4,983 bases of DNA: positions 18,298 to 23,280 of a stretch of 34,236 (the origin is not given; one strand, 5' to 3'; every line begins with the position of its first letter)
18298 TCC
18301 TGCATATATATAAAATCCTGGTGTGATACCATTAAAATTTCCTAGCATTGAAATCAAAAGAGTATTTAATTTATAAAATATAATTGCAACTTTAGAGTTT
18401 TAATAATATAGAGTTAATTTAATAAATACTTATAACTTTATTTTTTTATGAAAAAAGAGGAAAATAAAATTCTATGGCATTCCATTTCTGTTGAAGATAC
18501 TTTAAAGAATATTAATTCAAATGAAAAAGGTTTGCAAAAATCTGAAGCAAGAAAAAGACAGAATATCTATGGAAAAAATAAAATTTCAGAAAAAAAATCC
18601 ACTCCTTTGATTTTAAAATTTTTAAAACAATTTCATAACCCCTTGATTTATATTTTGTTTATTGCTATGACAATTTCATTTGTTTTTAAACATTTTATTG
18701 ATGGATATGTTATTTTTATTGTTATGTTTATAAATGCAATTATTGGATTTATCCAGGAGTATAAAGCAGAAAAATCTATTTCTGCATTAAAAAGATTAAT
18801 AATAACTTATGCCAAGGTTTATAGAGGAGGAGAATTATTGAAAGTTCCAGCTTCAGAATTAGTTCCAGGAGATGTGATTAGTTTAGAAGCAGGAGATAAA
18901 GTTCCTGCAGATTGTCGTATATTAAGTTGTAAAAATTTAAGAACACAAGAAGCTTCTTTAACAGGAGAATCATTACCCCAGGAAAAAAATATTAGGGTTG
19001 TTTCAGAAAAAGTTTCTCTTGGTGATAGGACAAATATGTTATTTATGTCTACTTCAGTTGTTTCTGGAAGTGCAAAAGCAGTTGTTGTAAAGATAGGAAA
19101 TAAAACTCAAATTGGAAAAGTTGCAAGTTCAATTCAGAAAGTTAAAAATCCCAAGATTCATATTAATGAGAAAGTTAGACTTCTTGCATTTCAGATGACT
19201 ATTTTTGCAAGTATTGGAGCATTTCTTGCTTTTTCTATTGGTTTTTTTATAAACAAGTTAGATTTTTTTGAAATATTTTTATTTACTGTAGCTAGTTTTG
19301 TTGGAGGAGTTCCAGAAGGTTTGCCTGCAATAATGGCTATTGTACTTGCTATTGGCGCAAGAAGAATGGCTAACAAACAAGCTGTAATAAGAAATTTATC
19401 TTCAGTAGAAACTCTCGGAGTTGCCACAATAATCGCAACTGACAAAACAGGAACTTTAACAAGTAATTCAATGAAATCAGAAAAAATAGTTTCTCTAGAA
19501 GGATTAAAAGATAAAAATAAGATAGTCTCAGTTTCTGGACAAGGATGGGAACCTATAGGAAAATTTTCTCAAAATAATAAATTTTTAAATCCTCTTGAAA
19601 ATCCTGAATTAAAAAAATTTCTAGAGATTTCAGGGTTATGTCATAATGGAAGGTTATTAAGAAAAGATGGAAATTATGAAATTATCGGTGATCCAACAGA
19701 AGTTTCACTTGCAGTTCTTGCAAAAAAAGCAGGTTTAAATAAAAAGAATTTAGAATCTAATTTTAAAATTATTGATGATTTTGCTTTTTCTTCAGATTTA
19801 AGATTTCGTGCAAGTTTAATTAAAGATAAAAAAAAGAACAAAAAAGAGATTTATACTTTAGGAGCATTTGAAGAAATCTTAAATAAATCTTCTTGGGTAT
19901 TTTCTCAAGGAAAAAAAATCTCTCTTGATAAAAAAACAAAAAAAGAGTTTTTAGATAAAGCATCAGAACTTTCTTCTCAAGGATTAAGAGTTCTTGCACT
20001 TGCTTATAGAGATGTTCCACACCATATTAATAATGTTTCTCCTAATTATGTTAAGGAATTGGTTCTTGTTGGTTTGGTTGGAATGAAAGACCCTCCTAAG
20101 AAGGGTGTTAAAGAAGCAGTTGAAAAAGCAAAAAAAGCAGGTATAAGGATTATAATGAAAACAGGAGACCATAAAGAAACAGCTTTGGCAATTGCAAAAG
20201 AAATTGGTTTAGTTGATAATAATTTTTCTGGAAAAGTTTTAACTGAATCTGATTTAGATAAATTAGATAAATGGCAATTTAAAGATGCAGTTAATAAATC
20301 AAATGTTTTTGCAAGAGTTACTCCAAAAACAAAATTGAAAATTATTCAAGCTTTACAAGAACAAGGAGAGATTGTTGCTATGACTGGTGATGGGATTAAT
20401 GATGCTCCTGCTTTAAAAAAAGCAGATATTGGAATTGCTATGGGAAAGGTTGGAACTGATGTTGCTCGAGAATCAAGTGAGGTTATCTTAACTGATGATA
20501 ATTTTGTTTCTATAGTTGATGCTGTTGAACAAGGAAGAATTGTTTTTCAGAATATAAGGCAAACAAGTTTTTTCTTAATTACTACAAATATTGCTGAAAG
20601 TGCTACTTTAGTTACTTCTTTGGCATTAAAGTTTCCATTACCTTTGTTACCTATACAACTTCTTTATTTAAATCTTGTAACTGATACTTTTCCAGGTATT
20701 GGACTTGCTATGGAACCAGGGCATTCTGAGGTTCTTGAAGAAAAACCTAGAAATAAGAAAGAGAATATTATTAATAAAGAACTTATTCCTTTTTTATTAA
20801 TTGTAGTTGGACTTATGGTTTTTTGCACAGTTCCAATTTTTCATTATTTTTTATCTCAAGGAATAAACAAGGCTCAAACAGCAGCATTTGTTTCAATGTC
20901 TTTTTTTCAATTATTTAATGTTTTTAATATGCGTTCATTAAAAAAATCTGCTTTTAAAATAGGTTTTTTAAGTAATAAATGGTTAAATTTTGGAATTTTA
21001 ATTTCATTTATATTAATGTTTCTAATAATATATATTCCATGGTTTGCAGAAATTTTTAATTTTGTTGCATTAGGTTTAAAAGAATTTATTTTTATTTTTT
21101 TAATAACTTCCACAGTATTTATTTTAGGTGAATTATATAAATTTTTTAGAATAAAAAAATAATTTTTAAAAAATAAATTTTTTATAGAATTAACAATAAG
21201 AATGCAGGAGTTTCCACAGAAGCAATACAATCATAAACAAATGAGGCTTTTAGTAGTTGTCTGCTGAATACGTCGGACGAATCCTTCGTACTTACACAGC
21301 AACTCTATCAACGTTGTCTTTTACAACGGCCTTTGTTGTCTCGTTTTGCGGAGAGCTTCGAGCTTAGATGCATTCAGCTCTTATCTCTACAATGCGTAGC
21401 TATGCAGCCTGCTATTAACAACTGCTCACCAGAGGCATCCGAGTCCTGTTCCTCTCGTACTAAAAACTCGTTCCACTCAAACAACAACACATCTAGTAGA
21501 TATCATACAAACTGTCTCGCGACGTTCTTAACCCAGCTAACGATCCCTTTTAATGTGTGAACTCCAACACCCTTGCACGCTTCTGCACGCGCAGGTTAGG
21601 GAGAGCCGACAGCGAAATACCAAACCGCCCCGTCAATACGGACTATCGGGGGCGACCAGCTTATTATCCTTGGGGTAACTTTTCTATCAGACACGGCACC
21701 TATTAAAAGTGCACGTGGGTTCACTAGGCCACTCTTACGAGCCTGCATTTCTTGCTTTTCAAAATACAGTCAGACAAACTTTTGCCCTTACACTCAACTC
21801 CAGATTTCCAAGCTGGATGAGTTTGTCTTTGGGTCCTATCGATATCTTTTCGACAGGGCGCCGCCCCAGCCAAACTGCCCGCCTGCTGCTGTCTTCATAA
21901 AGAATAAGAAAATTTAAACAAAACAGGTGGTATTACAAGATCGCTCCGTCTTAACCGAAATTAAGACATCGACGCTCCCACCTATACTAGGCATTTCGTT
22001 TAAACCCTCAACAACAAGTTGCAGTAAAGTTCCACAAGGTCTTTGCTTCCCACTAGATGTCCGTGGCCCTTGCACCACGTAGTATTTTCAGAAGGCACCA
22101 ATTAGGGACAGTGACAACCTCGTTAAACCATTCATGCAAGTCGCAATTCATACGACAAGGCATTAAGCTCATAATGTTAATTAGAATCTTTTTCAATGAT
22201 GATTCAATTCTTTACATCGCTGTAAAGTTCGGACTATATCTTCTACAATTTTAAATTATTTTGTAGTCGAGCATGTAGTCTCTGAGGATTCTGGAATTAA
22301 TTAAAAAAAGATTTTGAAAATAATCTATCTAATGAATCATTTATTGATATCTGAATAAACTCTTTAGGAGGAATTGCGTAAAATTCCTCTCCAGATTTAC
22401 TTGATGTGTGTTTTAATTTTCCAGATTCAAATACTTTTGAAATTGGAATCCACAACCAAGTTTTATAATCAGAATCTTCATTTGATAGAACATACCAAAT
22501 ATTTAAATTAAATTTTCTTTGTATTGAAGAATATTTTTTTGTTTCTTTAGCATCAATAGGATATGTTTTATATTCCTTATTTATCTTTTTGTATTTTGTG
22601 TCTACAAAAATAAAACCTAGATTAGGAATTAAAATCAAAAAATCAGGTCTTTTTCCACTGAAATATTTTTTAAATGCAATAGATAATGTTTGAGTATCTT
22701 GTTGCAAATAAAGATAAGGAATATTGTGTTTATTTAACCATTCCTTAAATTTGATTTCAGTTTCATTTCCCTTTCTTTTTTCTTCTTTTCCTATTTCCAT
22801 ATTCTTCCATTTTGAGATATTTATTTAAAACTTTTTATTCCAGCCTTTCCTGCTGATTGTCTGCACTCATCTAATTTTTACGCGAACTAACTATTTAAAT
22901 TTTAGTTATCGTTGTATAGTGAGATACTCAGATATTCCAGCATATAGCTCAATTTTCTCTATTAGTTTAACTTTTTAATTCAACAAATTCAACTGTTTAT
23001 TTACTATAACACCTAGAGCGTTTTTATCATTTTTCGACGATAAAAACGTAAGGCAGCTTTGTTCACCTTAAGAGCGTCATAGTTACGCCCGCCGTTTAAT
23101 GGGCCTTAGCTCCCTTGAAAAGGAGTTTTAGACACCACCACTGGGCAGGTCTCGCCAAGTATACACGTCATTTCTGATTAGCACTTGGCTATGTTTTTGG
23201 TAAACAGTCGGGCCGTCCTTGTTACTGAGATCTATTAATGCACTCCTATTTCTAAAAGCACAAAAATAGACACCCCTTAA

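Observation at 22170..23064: Group I intron in an archaeal 23S rRNA carrying a PD-(D/E)xK-like ORF instead of a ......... endonuclease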

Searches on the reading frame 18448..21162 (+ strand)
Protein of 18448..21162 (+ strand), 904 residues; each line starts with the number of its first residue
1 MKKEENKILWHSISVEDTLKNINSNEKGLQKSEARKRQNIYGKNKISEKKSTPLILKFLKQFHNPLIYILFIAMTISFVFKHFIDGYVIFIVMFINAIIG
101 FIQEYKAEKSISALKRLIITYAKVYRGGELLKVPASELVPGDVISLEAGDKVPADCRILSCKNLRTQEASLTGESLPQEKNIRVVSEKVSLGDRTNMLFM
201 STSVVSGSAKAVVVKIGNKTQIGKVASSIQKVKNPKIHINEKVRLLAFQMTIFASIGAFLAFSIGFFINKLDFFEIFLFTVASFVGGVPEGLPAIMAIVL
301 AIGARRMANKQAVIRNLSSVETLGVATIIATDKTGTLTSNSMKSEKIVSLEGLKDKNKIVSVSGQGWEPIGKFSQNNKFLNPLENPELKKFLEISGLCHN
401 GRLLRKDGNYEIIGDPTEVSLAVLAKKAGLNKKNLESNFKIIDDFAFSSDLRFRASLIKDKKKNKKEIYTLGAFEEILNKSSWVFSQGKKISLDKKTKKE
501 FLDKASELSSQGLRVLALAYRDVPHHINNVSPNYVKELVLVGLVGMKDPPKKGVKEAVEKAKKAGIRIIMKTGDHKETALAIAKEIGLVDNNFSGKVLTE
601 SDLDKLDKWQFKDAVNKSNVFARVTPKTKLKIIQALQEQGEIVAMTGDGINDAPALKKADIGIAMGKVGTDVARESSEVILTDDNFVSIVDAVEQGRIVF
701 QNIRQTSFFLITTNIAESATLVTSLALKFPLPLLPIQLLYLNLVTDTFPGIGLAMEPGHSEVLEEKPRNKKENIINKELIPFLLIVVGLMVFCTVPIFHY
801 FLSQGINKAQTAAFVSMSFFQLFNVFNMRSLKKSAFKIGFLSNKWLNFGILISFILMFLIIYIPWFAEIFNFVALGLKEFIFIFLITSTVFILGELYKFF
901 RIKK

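Call 97: search_protein_families(library=pfam, proteins=[window:18448-21162:+], max_evalue=0.001)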
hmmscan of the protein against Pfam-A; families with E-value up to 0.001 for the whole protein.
window:18448-21162:+ (904 aa): 6 families
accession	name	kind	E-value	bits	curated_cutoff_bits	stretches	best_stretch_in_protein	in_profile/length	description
PF00689.26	Cation_ATPase_C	-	3.9e-48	164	27.3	1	730-900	1-175/175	Cation transporting ATPase, C-terminus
PF00122.25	E1-E2_ATPase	-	6.2e-47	159.9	28.1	1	117-310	2-181/181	E1-E2 ATPase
PF00690.31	Cation_ATPase_N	-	6.9e-22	77.3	20.4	1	10-77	1-69/69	Cation transporter/ATPase, N-terminus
PF00702.32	Hydrolase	-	5.8e-19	69.7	26.4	1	539-660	86-191/191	haloacid dehalogenase-like hydrolase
PF13246.12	Cation_ATPase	-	3.8e-14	52.9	21.7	1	397-482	2-89/91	Cation transport ATPase (P-type)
PF08282.18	Hydrolase_3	-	0.0007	19.8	20.9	0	632-685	195-248/255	haloacid dehalogenase-like hydrolase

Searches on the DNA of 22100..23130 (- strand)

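Call 4: search_rna_families(source=window, start=22100, end=23130, threshold=evalue, max_evalue=10, show_alignments=4)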
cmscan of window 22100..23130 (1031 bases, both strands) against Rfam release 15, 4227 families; matches with E-value up to 10: 12.
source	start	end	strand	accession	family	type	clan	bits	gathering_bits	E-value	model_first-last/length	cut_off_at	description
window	22210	22344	-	RF00028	Intron_gpI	Intron;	-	31.6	50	5.3e-06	1-253/253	no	Group I catalytic intron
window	22656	22712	-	RF03161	S15-Flavobacteria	Cis-reg; leader;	CL00121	20.2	46.5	7.8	1-66/66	no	S15-Flavobacteria ribosomal protein leader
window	22191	22289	+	RF00316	snoR43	Gene; snRNA; snoRNA; CD-box;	-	18.1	50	4.5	1-73/73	no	Small nucleolar RNA R43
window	22569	22615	+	RF02030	tp2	Gene; sRNA;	-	18.1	50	6.7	1-114/114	no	tp2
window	22663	22725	-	RF02030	tp2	Gene; sRNA;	-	18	50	6.9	1-114/114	no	tp2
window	22701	22741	+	RF03918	mir-4922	Gene; miRNA;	-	17.3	82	6.7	1-65/65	no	mir-4922 microRNA precursor family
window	22953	23055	-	RF03020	RT-17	Gene; sRNA;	-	16.2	40.4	5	1-95/95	no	RT-17 RNA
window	22990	23036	-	RF01078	PK-PYVV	Cis-reg;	-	15.3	65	8.8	1-58/58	no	3'-terminal pseudoknot in PYVV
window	22570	22628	+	RF01264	snR83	Gene; snRNA; snoRNA; HACA-box;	CL00023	12.5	75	4.1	236-300/308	no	Small nucleolar RNA snR83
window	23091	23130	-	RF02540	LSU_rRNA_archaea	Gene; rRNA;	CL00112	12.3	50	0.42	1969-2008/2987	5'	Archaeal large subunit ribosomal RNA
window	23067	23090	-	RF02540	LSU_rRNA_archaea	Gene; rRNA;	CL00112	12.2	50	0.46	2009-2032/2987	no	Archaeal large subunit ribosomal RNA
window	22140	22169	-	RF02540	LSU_rRNA_archaea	Gene; rRNA;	CL00112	9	50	4.9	2035-2064/2987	no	Archaeal large subunit ribosomal RNA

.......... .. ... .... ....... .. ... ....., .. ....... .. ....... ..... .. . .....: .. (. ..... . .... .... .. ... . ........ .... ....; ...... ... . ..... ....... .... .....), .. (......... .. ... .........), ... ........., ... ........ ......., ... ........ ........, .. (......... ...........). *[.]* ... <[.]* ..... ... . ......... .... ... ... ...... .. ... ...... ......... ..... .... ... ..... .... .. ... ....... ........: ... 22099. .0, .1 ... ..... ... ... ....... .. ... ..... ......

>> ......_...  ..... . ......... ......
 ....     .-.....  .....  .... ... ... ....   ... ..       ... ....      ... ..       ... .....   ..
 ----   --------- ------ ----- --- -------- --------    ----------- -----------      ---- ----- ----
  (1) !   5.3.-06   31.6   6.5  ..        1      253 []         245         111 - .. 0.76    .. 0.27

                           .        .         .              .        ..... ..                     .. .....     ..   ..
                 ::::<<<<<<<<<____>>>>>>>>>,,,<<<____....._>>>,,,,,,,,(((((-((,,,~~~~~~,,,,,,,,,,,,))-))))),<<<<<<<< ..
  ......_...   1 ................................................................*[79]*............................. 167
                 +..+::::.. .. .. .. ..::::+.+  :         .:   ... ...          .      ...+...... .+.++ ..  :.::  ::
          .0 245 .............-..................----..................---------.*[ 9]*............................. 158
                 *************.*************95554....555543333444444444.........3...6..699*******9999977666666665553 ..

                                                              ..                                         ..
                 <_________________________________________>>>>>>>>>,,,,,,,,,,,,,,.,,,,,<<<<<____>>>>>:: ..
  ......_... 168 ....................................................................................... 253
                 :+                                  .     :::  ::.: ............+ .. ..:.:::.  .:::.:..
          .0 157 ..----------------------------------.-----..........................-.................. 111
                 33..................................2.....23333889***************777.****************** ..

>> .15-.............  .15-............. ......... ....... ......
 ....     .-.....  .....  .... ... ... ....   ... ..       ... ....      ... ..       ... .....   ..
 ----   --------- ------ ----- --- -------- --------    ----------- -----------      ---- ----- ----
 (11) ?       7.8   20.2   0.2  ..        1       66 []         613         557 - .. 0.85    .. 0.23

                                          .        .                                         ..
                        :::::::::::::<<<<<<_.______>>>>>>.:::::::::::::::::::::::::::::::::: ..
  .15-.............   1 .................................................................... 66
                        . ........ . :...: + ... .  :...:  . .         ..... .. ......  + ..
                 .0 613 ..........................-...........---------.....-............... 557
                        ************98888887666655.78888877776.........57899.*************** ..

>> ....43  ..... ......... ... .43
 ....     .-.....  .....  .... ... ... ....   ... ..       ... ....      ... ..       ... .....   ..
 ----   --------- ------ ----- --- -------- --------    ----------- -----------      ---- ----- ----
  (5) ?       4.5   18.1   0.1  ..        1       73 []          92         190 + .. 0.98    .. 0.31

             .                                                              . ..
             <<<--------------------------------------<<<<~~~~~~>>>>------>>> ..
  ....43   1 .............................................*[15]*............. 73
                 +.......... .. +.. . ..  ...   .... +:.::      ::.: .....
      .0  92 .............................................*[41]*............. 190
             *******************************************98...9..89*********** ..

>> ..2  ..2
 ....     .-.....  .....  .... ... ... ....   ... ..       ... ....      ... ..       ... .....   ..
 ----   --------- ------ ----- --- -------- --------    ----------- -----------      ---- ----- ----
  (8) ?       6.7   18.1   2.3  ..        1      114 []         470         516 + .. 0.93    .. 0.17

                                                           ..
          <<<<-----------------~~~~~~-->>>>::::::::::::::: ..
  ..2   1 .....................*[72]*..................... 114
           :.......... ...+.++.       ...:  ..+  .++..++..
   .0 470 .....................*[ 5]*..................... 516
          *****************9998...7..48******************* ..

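Call 16: search_rna_families(sources=[L001, L003], threshold=gathering)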
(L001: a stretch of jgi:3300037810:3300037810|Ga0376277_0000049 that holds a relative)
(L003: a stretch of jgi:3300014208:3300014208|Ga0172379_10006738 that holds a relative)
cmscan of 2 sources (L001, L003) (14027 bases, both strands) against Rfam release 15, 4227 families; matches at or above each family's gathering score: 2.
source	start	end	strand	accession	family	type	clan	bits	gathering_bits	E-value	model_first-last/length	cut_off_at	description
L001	2102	3542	+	RF01959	SSU_rRNA_archaea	Gene; rRNA;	CL00111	1318.4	50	0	1-1478/1478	no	Archaeal small subunit ribosomal RNA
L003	1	525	+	RF01959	SSU_rRNA_archaea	Gene; rRNA;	CL00111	448.6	50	4.2e-130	931-1478/1478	5'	Archaeal small subunit ribosomal RNA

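Call 50: search_rna_families(sources=[L071, L045, L033, L060], threshold=evalue, max_evalue=0.01)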
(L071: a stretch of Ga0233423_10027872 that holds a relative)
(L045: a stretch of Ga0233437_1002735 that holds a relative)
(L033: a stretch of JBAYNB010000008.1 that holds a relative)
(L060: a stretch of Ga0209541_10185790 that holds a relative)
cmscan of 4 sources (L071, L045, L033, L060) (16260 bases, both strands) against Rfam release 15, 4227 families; matches with E-value up to 0.01: 9.
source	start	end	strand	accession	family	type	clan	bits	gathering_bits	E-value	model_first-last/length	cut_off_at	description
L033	1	2844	+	RF02540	LSU_rRNA_archaea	Gene; rRNA;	CL00112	1795.7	50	0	308-2987/2987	5'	Archaeal large subunit ribosomal RNA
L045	1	2369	+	RF02540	LSU_rRNA_archaea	Gene; rRNA;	CL00112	1533.7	50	0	914-2987/2987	5'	Archaeal large subunit ribosomal RNA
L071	1014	1448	+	RF01959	SSU_rRNA_archaea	Gene; rRNA;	CL00111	309.7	50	1.6e-88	876-1333/1478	no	Archaeal small subunit ribosomal RNA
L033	4022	4355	+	RF00373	RNaseP_arch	Gene; ribozyme;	CL00002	142.7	84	1.1e-40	1-288/288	no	Archaeal RNase P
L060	1693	1850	+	RF02541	LSU_rRNA_bacteria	Gene; rRNA;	CL00112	71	50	1.7e-19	2048-2206/2925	3'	Bacterial large subunit ribosomal RNA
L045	1110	1388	+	RF00028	Intron_gpI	Intron;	-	69.4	50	3.9e-16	1-253/253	no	Group I catalytic intron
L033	4650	4721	+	RF00005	tRNA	Gene; tRNA;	CL00001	67.1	29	5e-13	1-71/71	no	tRNA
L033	1538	1893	+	RF00028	Intron_gpI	Intron;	-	57.7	50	1.3e-12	1-253/253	no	Group I catalytic intron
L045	4394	4610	+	RF00373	RNaseP_arch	Gene; ribozyme;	CL00002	52.4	84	2e-12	1-288/288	no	Archaeal RNase P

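Call 67: search_rna_families(sources=[L123, L126, L127], threshold=gathering)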
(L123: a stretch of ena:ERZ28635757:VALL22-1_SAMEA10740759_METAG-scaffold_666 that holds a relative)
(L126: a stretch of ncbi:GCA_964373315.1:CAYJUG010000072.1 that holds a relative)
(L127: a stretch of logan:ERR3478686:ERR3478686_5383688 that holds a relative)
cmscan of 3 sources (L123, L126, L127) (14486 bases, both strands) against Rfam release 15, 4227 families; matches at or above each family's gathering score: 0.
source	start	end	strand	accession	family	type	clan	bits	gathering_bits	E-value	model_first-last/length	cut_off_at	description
